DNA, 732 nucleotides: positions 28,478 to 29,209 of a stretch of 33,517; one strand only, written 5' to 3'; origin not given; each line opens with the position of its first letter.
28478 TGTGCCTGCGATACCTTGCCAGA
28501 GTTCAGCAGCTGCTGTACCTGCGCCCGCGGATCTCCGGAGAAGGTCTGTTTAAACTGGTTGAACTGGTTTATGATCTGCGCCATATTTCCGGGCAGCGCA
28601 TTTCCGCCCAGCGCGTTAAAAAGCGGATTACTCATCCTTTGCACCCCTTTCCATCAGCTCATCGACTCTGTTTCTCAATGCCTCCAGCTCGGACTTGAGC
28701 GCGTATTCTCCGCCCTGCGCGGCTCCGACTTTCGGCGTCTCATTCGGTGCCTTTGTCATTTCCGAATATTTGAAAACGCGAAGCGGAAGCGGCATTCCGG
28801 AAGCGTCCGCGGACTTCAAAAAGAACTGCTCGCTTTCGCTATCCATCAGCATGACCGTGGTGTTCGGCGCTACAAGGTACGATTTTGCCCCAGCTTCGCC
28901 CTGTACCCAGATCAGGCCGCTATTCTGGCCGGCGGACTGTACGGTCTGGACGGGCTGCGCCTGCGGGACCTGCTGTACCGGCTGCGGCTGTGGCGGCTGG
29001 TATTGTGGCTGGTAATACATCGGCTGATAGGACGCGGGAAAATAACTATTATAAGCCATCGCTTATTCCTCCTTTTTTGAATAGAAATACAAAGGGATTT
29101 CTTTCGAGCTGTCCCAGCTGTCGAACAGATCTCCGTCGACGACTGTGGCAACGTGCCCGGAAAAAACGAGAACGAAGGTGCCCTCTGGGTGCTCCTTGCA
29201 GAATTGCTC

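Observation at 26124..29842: Terminator-insulated seven-gene accessory cassette of low-complexity, Cys-rich and TNF-like proteins with an upstream region-4-type regulator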

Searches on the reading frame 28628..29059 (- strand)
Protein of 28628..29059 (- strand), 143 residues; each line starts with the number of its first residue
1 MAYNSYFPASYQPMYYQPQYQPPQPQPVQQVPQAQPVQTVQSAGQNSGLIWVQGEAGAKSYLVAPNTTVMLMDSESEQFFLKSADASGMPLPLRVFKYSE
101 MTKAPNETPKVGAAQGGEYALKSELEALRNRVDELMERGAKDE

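Call 5: search_protein_families(library=pfam, max_evalue=0.1, proteins=[window:28628-29059:-])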
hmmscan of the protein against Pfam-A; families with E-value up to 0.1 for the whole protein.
window:28628-29059:- (143 aa): 0 families

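Call 6: search_protein_families(library=phrogs, max_evalue=0.01, proteins=[window:28628-29059:-])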
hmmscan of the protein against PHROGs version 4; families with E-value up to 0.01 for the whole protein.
window:28628-29059:- (143 aa): 1 family
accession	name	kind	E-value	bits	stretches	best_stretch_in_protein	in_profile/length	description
phrog_21718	-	unknown function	8.1e-33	114.6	1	4-138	4-143/159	-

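Call 16: search_protein_families(library=ncbifam, max_evalue=0.1, proteins=[window:28628-29059:-])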
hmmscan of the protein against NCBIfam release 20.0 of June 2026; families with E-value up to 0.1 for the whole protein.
window:28628-29059:- (143 aa): 0 families

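Call 17: search_protein_families(library=padloc, max_evalue=0.1, proteins=[window:28628-29059:-])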
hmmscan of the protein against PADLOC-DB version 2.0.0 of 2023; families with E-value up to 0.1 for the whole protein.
window:28628-29059:- (143 aa): 0 families

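Call 41: search_solved_structures(query=A5, max_evalue=10, show_alignments=2)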
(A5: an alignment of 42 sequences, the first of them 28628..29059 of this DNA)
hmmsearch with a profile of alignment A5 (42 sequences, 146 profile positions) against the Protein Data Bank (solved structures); distinct sequences matched with E-value up to 10: 1.
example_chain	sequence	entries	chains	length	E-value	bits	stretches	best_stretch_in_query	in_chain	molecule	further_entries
5apz_A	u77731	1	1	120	3.4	10.7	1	100-136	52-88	GENERAL CONTROL PROTEIN GCN4, NOR1 TCAR0761, GENERAL CONTROL PROTEIN GCN4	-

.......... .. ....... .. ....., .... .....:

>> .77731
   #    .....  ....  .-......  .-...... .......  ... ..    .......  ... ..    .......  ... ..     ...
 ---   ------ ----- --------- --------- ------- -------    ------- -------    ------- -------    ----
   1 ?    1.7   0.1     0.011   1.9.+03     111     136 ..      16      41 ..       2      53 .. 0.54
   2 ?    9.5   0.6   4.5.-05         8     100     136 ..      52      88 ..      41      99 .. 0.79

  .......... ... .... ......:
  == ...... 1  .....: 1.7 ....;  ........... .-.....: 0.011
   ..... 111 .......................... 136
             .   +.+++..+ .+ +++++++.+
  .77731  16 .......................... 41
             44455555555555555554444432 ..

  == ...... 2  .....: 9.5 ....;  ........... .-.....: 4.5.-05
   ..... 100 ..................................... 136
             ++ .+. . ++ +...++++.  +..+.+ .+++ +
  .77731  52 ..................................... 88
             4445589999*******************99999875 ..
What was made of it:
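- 28628..29059 (-): B: 143 aa, with a Q/P/Y-rich N-terminus, a conserved ~55-aa core (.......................) and a C-terminal helix (phrog_21718). No PDB match (call 41).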

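Call 70: search_dna_similar(query=window:28628-29059:-, collection=phages, mode=protein, max_rows=40, max_evalue=0.01)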
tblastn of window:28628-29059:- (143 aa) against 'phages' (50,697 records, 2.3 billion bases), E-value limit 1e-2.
Records with a match: 11; places in all: 11; records where one place covers at least 80% of the query: 0.
Best place of each record, by identity: 60-80% 1; <60% 10.
By first word of the organism name: Bacteriophage 8; Dulem 2; Butyrivibrio 1.
By host as written in the record: - 8; Propithecus coquereli 1; Varecia variegata 1; Butyrivibrio fibrisolvens DSM 3071 1.
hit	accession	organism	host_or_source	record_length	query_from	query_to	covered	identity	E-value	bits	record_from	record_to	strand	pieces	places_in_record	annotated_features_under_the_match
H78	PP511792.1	Dulem virus 33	Propithecus coquereli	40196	46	136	64%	55.9%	3e-24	102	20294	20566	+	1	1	hypothetical protein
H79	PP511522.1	Dulem virus 35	Varecia variegata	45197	46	138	65%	54.3%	1e-23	100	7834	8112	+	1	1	hypothetical protein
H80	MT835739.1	Bacteriophage sp.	human fecal samples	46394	46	138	65%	50.0%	2e-22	97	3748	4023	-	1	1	record has no annotation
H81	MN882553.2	Butyrivibrio virus Ceridwen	Butyrivibrio fibrisolvens DSM 3071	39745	49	138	63%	50.0%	3e-17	82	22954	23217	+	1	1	hypothetical protein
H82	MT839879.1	Bacteriophage sp.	human fecal samples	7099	49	135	61%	51.7%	4e-23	99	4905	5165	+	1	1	record has no annotation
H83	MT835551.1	Bacteriophage sp.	human fecal samples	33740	49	143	66%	46.3%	6e-16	79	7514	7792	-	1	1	record has no annotation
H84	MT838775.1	Bacteriophage sp.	human fecal samples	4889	48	138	64%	47.8%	7e-21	93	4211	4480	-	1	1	record has no annotation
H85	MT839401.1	Bacteriophage sp.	human fecal samples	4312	42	109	48%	60.9%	1e-20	92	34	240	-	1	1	record has no annotation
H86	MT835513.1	Bacteriophage sp.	human fecal samples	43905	48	143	67%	37.5%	3e-11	65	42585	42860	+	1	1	record has no annotation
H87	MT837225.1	Bacteriophage sp.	human fecal samples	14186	50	132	58%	39.6%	3e-10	62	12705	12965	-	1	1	record has no annotation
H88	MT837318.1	Bacteriophage sp.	human fecal samples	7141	45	134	63%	34.1%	7e-5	47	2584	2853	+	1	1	record has no annotation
